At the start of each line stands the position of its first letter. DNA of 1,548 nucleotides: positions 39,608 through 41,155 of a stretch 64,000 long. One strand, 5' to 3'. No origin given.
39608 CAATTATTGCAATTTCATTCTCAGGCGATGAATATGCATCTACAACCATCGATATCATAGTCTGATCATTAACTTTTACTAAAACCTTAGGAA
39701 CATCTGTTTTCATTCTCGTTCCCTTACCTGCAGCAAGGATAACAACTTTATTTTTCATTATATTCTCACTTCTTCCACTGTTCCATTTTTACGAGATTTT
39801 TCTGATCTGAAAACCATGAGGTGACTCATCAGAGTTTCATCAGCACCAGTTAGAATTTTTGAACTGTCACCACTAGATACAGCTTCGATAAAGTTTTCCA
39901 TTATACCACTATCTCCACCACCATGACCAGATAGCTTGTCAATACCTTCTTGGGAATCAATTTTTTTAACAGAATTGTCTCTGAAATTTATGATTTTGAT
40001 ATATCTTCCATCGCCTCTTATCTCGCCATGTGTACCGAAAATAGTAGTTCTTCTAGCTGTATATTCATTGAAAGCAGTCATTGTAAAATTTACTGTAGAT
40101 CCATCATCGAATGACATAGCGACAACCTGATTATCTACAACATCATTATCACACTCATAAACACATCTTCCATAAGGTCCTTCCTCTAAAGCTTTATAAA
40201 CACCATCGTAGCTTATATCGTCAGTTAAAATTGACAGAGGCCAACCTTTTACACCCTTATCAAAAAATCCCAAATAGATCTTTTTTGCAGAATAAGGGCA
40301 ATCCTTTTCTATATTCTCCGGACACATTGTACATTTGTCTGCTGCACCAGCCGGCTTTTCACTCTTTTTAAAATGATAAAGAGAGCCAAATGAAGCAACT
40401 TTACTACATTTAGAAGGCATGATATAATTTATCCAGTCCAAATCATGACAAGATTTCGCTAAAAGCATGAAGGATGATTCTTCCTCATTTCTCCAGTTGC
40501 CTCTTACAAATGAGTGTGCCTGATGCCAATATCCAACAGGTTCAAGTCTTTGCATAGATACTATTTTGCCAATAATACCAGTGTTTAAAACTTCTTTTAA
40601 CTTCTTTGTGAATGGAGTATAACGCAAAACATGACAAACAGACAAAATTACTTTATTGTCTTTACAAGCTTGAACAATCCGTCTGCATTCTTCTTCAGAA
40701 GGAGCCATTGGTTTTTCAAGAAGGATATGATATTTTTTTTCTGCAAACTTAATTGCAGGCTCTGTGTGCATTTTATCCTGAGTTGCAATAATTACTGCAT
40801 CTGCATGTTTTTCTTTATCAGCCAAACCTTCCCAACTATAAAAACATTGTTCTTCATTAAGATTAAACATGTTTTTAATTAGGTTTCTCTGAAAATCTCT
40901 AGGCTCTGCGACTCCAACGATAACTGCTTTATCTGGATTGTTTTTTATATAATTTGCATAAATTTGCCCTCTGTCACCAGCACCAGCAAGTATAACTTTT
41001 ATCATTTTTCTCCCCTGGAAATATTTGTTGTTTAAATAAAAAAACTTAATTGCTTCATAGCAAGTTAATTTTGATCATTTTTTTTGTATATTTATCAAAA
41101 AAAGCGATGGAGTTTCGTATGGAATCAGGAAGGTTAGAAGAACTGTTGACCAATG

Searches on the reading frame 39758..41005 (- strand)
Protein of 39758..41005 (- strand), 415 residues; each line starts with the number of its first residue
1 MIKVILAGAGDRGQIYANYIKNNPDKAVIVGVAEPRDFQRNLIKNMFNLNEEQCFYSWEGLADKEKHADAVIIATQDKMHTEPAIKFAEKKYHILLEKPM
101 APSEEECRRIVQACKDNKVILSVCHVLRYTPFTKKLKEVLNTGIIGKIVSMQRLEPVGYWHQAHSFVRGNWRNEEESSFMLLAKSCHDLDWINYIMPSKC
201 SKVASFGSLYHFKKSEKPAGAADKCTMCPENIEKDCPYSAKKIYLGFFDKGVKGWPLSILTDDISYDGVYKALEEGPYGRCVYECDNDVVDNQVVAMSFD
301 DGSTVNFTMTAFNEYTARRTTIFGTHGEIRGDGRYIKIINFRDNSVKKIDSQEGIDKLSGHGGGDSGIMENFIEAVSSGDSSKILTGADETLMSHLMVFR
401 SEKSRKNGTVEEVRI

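Call 5: search_protein_families(library=pfam, proteins=[window:39758-41005:-], max_evalue=0.01)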
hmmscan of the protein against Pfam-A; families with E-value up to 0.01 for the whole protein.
window:39758-41005:- (415 aa): 3 families
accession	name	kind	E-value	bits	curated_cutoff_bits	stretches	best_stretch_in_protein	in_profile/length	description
PF01408.29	GFO_IDH_MocA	-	1.4e-19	71.4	24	1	2-124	1-119/120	Oxidoreductase family, NAD-binding Rossmann fold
PF02894.22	GFO_IDH_MocA_C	-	2.8e-12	47.4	22.9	1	137-400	1-205/218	Oxidoreductase family, C-terminal alpha/beta domain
PF22725.1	GFO_IDH_MocA_C3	-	1.3e-11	45.1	27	2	134-219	2-80/124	GFO/IDH/MocA C-terminal domain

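Call 6: search_protein_families(library=ncbifam, proteins=[window:39758-41005:-], max_evalue=0.01)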
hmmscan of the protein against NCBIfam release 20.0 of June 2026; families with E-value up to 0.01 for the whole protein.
window:39758-41005:- (415 aa): 9 families
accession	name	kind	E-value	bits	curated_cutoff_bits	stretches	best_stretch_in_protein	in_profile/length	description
NF040723.1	UDP-GlcNAcDh_Arch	equivalog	1.2e-23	84.1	450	1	3-204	2-185/302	UDP-N-acetylglucosamine 3-dehydrogenase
TIGR04380.1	myo_inos_iolG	equivalog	5.6e-21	74.8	355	1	1-213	1-202/330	inositol 2-dehydrogenase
NF041392.1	XylDh_Gfo6_Halo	equivalog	5.1e-14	51.8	350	1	65-151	80-166/350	D-xylose 1-dehydrogenase Gfo6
NF052479.1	LevoglcsnDh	equivalog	8.1e-14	51.1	650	1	53-195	60-201/386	levoglucosan dehydrogenase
NF052679.1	InsChiInosDhIolG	equivalog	1.3e-10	40.9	540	1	3-148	4-148/343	bifunctional inositol 2-dehydrogenase/D-chiro-inositol 1-dehydrogenase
NF058561.1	BT_2158_fam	equivalog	6.1e-09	35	750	1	37-163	64-192/487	glycoside 3-dehydrogenase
NF058563.1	BT_2159_fam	equivalog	1.6e-06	27.4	650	1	2-149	1-144/350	disaccharide 3-dehydrogenase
NF008607.0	PRK11579.1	subfamily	3.2e-05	23.1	330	1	66-175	63-167/346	oxidoreductase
NF007574.0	PRK10206.1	equivalog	0.00046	19.3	352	1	67-152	65-150/345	oxidoreductase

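Call 29: search_solved_structures(query=window:39758-41005:-, max_evalue=0.00001)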
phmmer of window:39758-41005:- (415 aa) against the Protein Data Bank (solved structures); distinct sequences matched with E-value up to 0.00001: 30.
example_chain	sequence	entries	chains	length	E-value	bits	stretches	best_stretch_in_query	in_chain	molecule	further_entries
6o15_A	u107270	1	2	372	4.4e-17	65.3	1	7-205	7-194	Uncharacterized oxidoreductase YjhC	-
6z3b_B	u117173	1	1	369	2.2e-16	63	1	64-207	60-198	Gfo/Idh/MocA family oxidoreductase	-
6z3b_A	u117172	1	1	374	2.2e-16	63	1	64-207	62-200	Gfo/Idh/MocA family oxidoreductase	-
6z3c_AAA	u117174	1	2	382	2.3e-16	62.9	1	64-207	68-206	Gfo/Idh/MocA family oxidoreductase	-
3ezy_A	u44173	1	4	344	1.1e-10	44.2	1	4-210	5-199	Dehydrogenase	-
6a3f_A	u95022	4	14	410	6.2e-10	41.7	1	56-155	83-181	Putative dehydrogenase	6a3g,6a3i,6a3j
7wzd_A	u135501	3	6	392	6.2e-10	41.7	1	27-204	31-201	4,5-dihydroxyphthalate dehydrogenase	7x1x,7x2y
3q2k_A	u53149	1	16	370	1.5e-09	40.5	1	65-192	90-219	oxidoreductase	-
1ydw_A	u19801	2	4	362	5.2e-09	38.7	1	27-142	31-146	AX110P-like protein | Probable oxidoreductase At4g09670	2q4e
2glx_A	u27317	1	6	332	1.5e-08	37.1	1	67-199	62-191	1,5-anhydro-D-fructose reductase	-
3mz0_A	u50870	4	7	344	1.7e-08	37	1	4-149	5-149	Inositol 2-dehydrogenase/D-chiro-inositol 3-dehydrogenase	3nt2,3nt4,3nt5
4l9r_A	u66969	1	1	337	2.2e-08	36.7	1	3-149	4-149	Inositol 2-dehydrogenase/D-chiro-inositol 3-dehydrogenase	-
4l8v_A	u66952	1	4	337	2.2e-08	36.7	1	3-149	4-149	Inositol 2-dehydrogenase/D-chiro-inositol 3-dehydrogenase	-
3db2_A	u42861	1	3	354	3.3e-08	36.1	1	63-208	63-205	putative NADPH-dependent oxidoreductase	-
4had_A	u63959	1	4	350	3.8e-08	35.9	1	36-152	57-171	Probable oxidoreductase protein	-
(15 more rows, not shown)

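Call 32: find_homologous_proteins(query=window:39758-41005:-, max_evalue=1e-20)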
Query window:39758-41005:- (415 aa): 8000 proteins with E <= 1e-20 among 8000 candidates; the best 120 are listed.
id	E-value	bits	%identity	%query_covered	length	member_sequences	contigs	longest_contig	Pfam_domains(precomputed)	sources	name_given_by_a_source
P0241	1.9e-285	964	100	100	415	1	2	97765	PF01408.29,PF22725.2,PF02894.23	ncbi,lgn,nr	ncbi:MAG: Gfo/Idh/MocA family oxidoreductase [Candidatus Delongbacteria bacterium]|nr:Gfo/Idh/MocA f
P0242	3.2e-214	730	74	100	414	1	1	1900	PF01408.29,PF22725.2,PF02894.23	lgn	-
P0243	2.0e-172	592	62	98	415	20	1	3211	PF01408.29,PF22725.2,PF02894.23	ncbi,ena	-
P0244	1.3e-167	576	62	98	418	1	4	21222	PF01408.29,PF22725.2,PF02894.23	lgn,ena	-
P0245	5.4e-167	574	60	99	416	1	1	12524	PF01408.29,PF22725.2,PF02894.23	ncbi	-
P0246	1.4e-166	573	60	100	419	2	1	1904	PF01408.29,PF22725.2,PF02894.23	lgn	-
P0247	3.7e-166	571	60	99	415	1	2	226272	PF01408.29,PF22725.2,PF02894.23,PF22685.2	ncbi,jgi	jgi:predicted dehydrogenase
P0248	7.0e-166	570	59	97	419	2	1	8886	PF01408.29,PF22725.2,PF02894.23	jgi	jgi:predicted dehydrogenase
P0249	8.4e-166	570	61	99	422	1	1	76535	PF01408.29,PF22725.2,PF02894.23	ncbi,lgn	-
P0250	9.0e-166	570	59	99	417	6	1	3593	PF01408.29,PF22725.2,PF02894.23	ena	-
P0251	1.1e-164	566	58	99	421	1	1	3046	PF01408.29,PF22725.2,PF02894.23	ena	-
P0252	1.5e-164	566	59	98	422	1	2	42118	PF01408.29,PF22725.2,PF02894.23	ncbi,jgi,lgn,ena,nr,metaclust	ncbi:MAG: oxidoreductase [Candidatus Thorarchaeota archaeon SMTZ-45]|nr:MAG: oxidoreductase [Candida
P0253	1.8e-164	566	60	99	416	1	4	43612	PF01408.29,PF22725.2,PF02894.23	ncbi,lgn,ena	-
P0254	2.8e-164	565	59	99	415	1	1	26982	PF01408.29,PF22725.2,PF02894.23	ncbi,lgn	-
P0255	2.9e-164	565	58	99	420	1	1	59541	PF01408.29,PF22725.2,PF02894.23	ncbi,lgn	-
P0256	4.1e-164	564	57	99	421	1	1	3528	PF01408.29,PF22725.2,PF02894.23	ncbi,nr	ncbi:MAG: Gfo/Idh/MocA family oxidoreductase [Planctomycetes bacterium]|nr:Gfo/Idh/MocA family oxido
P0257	7.2e-164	564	57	99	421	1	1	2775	PF01408.29,PF22725.2,PF02894.23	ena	-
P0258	1.0e-163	563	59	98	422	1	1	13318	PF01408.29,PF22725.2,PF02894.23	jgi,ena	-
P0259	1.6e-163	563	60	99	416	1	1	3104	PF01408.29,PF22725.2,PF02894.23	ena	-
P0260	2.3e-163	562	60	100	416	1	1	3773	PF01408.29,PF22725.2,PF02894.23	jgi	jgi:predicted dehydrogenase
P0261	5.8e-163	561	59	95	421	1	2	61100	PF01408.29,PF22725.2,PF02894.23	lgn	-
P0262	5.9e-163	561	59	99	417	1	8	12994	PF01408.29,PF22725.2,PF02894.23,PF22685.2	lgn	-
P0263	6.7e-163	560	58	99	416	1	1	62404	PF01408.29,PF22725.2,PF02894.23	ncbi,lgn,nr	ncbi:MAG: Gfo/Idh/MocA family oxidoreductase [Candidatus Cloacimonetes bacterium]|nr:Gfo/Idh/MocA fa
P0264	8.3e-163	560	60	99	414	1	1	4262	PF01408.29,PF22725.2,PF02894.23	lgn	-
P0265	8.9e-163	560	59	99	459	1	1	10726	PF01408.29,PF22725.2,PF02894.23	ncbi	-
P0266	1.0e-162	560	59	99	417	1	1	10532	PF01408.29,PF22725.2,PF02894.23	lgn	-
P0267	1.6e-162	559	57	99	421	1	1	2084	PF01408.29,PF22725.2,PF02894.23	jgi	-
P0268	1.9e-162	559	59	99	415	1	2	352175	PF01408.29,PF22725.2,PF02894.23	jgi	jgi:predicted dehydrogenase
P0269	2.1e-162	559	57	99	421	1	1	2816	PF01408.29,PF22725.2,PF02894.23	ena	-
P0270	2.3e-162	559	57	99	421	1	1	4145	PF01408.29,PF22725.2,PF02894.23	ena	-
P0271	3.1e-162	558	57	99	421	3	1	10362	PF01408.29,PF22725.2,PF02894.23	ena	-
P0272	4.1e-162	558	59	99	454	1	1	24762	PF01408.29,PF22725.2,PF02894.23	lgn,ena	-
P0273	4.8e-162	558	60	99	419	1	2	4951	PF01408.29,PF22725.2,PF02894.23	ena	-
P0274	5.1e-162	558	59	99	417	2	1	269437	PF01408.29,PF22725.2,PF02894.23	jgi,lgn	-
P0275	8.0e-162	557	59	99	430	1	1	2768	PF01408.29,PF22725.2,PF02894.23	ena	-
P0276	9.3e-162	557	60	99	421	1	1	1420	PF01408.29,PF22725.2,PF02894.23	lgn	-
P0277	9.5e-162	557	59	99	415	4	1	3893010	PF01408.29,PF22725.2,PF02894.23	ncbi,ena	-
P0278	1.9e-161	556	58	99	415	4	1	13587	PF01408.29,PF22725.2,PF02894.23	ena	-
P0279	1.9e-161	556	60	99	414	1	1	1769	PF01408.29,PF22725.2,PF02894.23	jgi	jgi:hypothetical protein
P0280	2.0e-161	556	59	97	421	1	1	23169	PF01408.29,PF22725.2,PF02894.23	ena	-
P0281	2.4e-161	555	60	98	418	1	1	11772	PF01408.29,PF22725.2,PF02894.23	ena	-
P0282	2.9e-161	555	60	100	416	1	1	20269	PF01408.29,PF22725.2,PF02894.23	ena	-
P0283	1.8e-160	552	59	96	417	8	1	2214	PF01408.29,PF22725.2,PF02894.23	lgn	-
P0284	1.8e-160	552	58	100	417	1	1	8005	PF01408.29,PF22725.2,PF02894.23,PF22685.2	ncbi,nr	ncbi:MAG: Gfo/Idh/MocA family oxidoreductase [Phycisphaerae bacterium]|nr:Gfo/Idh/MocA family oxidor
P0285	1.9e-160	552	59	100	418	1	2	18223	PF01408.29,PF22725.2,PF02894.23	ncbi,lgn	-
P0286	1.9e-160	552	59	99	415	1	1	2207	PF01408.29,PF22725.2,PF02894.23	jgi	-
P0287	1.9e-160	552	58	100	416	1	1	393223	PF01408.29,PF22725.2,PF02894.23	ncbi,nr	ncbi:MAG: Gfo/Idh/MocA family oxidoreductase [Planctomycetaceae bacterium]|nr:Gfo/Idh/MocA family ox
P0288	2.4e-160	552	60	99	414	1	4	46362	PF01408.29,PF22725.2,PF02894.23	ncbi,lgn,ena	-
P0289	2.5e-160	552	60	99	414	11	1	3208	PF01408.29,PF22725.2,PF02894.23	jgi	-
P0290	2.8e-160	552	58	98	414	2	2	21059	PF01408.29,PF22725.2,PF02894.23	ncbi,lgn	ncbi:MAG: Gfo/Idh/MocA family protein [Candidatus Thorarchaeota archaeon]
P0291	3.1e-160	552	60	99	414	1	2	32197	PF01408.29,PF22725.2,PF02894.23,PF22685.2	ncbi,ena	-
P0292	3.4e-160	552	58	99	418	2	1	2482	PF01408.29,PF22725.2,PF02894.23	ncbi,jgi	ncbi:MAG: Gfo/Idh/MocA family protein [Candidatus Hodarchaeales archaeon]|jgi:predicted dehydrogenas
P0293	3.5e-160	552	61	99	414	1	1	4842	PF01408.29,PF22725.2,PF02894.23,PF22685.2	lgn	-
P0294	3.9e-160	551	60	97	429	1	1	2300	PF01408.29,PF22725.2,PF02894.23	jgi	jgi:predicted dehydrogenase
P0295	6.1e-160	551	60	99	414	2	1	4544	PF01408.29,PF22725.2,PF02894.23,PF22685.2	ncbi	-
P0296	6.6e-160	551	59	99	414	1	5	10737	PF01408.29,PF22725.2,PF02894.23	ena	-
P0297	7.2e-160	550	60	98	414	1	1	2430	PF01408.29,PF22725.2,PF02894.23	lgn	-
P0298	8.1e-160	550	58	99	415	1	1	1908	PF01408.29,PF22725.2,PF02894.23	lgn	-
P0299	8.6e-160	550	58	100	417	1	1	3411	PF01408.29,PF22725.2,PF02894.23,PF22685.2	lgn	-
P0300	1.2e-159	550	58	100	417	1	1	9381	PF01408.29,PF22725.2,PF02894.23,PF22685.2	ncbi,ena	-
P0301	1.3e-159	550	57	100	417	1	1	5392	PF01408.29,PF22725.2,PF02894.23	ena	-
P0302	1.6e-159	549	56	100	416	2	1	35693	PF01408.29,PF22725.2,PF02894.23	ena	-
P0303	1.7e-159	549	60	99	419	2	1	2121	PF01408.29,PF22725.2,PF02894.23,PF22685.2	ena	-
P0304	1.8e-159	549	60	98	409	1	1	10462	PF01408.29,PF22725.2,PF02894.23,PF22685.2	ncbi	ncbi:MAG: Gfo/Idh/MocA family oxidoreductase, partial [Lentisphaerota bacterium]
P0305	2.0e-159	549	59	96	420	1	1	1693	PF01408.29,PF22725.2,PF02894.23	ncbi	-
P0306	2.2e-159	549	57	99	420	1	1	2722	PF01408.29,PF22725.2,PF02894.23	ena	-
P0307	2.5e-159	549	60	98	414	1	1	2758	PF01408.29,PF22725.2,PF02894.23,PF22685.2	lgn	-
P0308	3.3e-159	548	57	96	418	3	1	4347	PF01408.29,PF22725.2,PF02894.23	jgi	-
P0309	3.9e-159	548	56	99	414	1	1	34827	PF01408.29,PF22725.2,PF02894.23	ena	-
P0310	4.1e-159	548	59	99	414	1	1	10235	PF01408.29,PF22725.2,PF02894.23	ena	-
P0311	5.2e-159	548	58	100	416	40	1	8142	PF01408.29,PF22725.2,PF02894.23,PF22685.2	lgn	-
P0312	5.6e-159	548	57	99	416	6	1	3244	PF01408.29,PF22725.2,PF02894.23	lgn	-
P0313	6.0e-159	547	59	100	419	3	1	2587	PF01408.29,PF22725.2,PF02894.23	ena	-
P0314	6.2e-159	547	58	100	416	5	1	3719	PF01408.29,PF22725.2,PF02894.23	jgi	-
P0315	6.7e-159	547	58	99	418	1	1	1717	PF01408.29,PF22725.2,PF02894.23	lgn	-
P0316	8.1e-159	547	59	99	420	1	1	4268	PF01408.29,PF22725.2,PF02894.23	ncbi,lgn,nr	ncbi:MAG: Gfo/Idh/MocA family oxidoreductase [Sedimentisphaerales bacterium]|nr:Gfo/Idh/MocA family 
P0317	8.7e-159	547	59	99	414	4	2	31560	PF01408.29,PF22725.2,PF02894.23,PF22685.2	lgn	-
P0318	1.2e-158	546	58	99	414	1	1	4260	PF01408.29,PF22725.2,PF02894.23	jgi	jgi:predicted dehydrogenase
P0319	1.7e-158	546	57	99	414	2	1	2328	PF01408.29,PF22725.2,PF02894.23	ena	-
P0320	1.9e-158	546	56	98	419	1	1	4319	PF01408.29,PF22725.2,PF02894.23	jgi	jgi:predicted dehydrogenase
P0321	2.3e-158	546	56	99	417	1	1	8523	PF01408.29,PF22725.2,PF02894.23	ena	-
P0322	2.7e-158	545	58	99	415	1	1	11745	PF01408.29,PF22725.2,PF02894.23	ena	-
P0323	2.8e-158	545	58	100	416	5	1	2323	PF01408.29,PF22725.2,PF02894.23,PF22685.2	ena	-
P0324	3.3e-158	545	57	99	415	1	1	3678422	PF01408.29,PF22725.2,PF02894.23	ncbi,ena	-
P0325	4.4e-158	545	58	99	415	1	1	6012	PF01408.29,PF22725.2,PF02894.23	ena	-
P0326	5.4e-158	544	58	99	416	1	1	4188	PF01408.29,PF22725.2,PF02894.23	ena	-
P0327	7.0e-158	544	57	100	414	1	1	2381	PF01408.29,PF22725.2,PF02894.23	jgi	jgi:predicted dehydrogenase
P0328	7.3e-158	544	58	98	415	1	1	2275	PF01408.29,PF22725.2,PF02894.23,PF22685.2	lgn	-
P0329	8.7e-158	544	60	94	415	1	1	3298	PF01408.29,PF22725.2,PF02894.23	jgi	jgi:predicted dehydrogenase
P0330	8.9e-158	544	59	99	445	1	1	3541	PF01408.29,PF22725.2,PF02894.23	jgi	jgi:predicted dehydrogenase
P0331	1.0e-157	543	60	99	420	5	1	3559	PF01408.29,PF22725.2,PF02894.23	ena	-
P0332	1.2e-157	543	57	99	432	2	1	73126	PF01408.29,PF22725.2,PF02894.23,PF22685.2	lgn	-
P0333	2.2e-157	542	58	99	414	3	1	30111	PF01408.29,PF22725.2,PF02894.23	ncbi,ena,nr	ncbi:MAG: Gfo/Idh/MocA family oxidoreductase [bacterium]|nr:Gfo/Idh/MocA family oxidoreductase [bact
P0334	2.2e-157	542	57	100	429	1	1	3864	PF01408.29,PF22725.2,PF02894.23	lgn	-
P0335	2.3e-157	542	57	95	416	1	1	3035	PF01408.29,PF22725.2,PF02894.23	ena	-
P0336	2.3e-157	542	56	99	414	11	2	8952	PF01408.29,PF22725.2,PF02894.23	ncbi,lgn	ncbi:MAG: Gfo/Idh/MocA family protein [Candidatus Thorarchaeota archaeon]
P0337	2.4e-157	542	59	100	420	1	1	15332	PF01408.29,PF22725.2,PF02894.23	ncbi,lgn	-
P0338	2.8e-157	542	55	100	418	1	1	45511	PF01408.29,PF22725.2,PF02894.23,PF22685.2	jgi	jgi:predicted dehydrogenase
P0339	3.0e-157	542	57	99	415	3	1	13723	PF01408.29,PF22725.2,PF02894.23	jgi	jgi:predicted dehydrogenase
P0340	3.1e-157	542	57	100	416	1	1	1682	PF01408.29,PF22725.2,PF02894.23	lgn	-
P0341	3.3e-157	542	58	99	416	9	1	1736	PF01408.29,PF22725.2,PF02894.23,PF22685.2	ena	-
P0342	3.6e-157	542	56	100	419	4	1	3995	PF01408.29,PF22725.2,PF02894.23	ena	-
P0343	3.8e-157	542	57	99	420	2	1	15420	PF01408.29,PF22725.2,PF02894.23,PF22685.2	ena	-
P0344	4.1e-157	541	59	99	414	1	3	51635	PF01408.29,PF22725.2,PF02894.23,PF22685.2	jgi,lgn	jgi:predicted dehydrogenase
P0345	4.9e-157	541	58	99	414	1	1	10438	PF01408.29,PF22725.2,PF02894.23,PF22685.2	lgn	-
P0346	5.0e-157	541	56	98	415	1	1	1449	PF01408.29,PF22725.2,PF02894.23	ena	-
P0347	5.1e-157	541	58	99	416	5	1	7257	PF01408.29,PF22725.2,PF02894.23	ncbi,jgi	ncbi:MAG: putative dehydrogenase [Candidatus Latescibacterota bacterium]|jgi:predicted dehydrogenase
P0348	5.4e-157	541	60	98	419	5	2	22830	PF01408.29,PF22725.2,PF02894.23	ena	-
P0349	5.6e-157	541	58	99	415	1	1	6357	PF01408.29,PF22725.2,PF02894.23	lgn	-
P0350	5.9e-157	541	57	99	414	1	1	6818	PF01408.29,PF22725.2,PF02894.23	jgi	jgi:predicted dehydrogenase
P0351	5.9e-157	541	57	100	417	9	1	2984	PF01408.29,PF22725.2,PF02894.23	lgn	-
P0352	6.0e-157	541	57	100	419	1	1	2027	PF01408.29,PF22725.2,PF02894.23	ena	-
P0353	6.1e-157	541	58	99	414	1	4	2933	PF01408.29,PF22725.2,PF02894.23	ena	-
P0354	6.3e-157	541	58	98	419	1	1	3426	PF01408.29,PF22725.2,PF02894.23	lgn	-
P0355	6.3e-157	541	57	99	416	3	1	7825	PF01408.29,PF22725.2,PF02894.23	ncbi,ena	-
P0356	6.5e-157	541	58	98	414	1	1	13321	PF01408.29,PF22725.2,PF02894.23,PF22685.2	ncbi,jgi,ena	ncbi:MAG: Gfo/Idh/MocA family oxidoreductase [Victivallaceae bacterium]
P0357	7.4e-157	541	58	100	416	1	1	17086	PF01408.29,PF22725.2,PF02894.23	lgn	-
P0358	7.7e-157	541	59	98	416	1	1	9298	PF01408.29,PF22725.2,PF02894.23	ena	-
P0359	8.4e-157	540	58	100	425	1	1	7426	PF01408.29,PF22725.2,PF02894.23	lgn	-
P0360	9.0e-157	540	58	99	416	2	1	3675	PF01408.29,PF22725.2,PF02894.23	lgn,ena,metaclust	metaclust:\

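Call 33: find_encoding_contigs(protein=P0263, flank=5000, max_places=1)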
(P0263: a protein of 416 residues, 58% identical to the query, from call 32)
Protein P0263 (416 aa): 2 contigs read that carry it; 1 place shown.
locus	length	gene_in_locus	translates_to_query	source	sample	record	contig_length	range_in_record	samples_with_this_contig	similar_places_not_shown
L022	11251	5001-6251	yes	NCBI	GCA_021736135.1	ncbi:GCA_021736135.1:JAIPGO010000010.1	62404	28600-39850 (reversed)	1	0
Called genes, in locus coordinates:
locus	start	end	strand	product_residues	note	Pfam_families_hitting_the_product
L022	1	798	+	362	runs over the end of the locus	PF02463:SMC_N, PF03215:Rad17 (weak), PF00005:ABC_tran, PF13304:AAA_21 (faint), PF17912:OB_MalK, PF08402:TOBE_2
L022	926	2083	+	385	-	PF13173:AAA_14, PF13635:DUF4143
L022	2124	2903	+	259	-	PF00583:Acetyltransf_1 (weak)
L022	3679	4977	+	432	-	PF01120:Alpha_L_fucos, PF14871:GHL6 (weak)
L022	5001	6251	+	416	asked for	PF01408:GFO_IDH_MocA, PF02894:GFO_IDH_MocA_C, PF22725:GFO_IDH_MocA_C3 (faint)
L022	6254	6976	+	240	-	PF00483:NTP_transferase, PF01128:IspD, PF02348:CTP_transf_3, PF12804:NTP_transf_3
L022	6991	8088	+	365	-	PF10509:GalKase_gal_bdg, PF00288:GHMP_kinases_N (weak), PF08544:GHMP_kinases_C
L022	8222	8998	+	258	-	PF02540:NAD_synthase, PF06508:QueC (faint)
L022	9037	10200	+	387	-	PF13428:TPR_14 (faint), PF07719:TPR_2 (faint), PF13181:TPR_8 (faint), PF14559:TPR_19 (faint), PF12569:NatA_aux_su (weak), PF13431:TPR_17 (faint), PF00515:TPR_1 (faint), PF13432:TPR_16 (weak)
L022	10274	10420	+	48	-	-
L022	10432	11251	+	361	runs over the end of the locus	PF00383:dCMP_cyt_deam_1, PF14437:MafB19-deam, PF01872:RibD_C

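Call 34: find_encoding_contigs(protein=P0277, flank=5000, max_places=1)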
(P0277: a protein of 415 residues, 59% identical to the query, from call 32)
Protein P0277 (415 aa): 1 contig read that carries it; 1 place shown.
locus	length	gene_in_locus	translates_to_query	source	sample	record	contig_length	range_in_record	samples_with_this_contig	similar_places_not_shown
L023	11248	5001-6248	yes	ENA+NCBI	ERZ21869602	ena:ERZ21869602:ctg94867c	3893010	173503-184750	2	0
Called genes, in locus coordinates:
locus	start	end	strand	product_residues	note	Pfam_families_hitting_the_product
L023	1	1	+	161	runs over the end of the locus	-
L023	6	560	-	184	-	-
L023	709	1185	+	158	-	PF08534:Redoxin, PF00578:AhpC-TSA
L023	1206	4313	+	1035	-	PF03644:Glyco_hydro_85, PF21910:GH85_C, PF13860:FlgD_ig (weak)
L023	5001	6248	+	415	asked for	PF01408:GFO_IDH_MocA, PF02894:GFO_IDH_MocA_C, PF22725:GFO_IDH_MocA_C3 (weak)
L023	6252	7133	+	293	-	-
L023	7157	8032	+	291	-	-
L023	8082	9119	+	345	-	-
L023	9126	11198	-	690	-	PF00801:PKD (weak), PF18911:PKD_4 (weak), PF13860:FlgD_ig, PF18962:Por_Secre_tail (weak)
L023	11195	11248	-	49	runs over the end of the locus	-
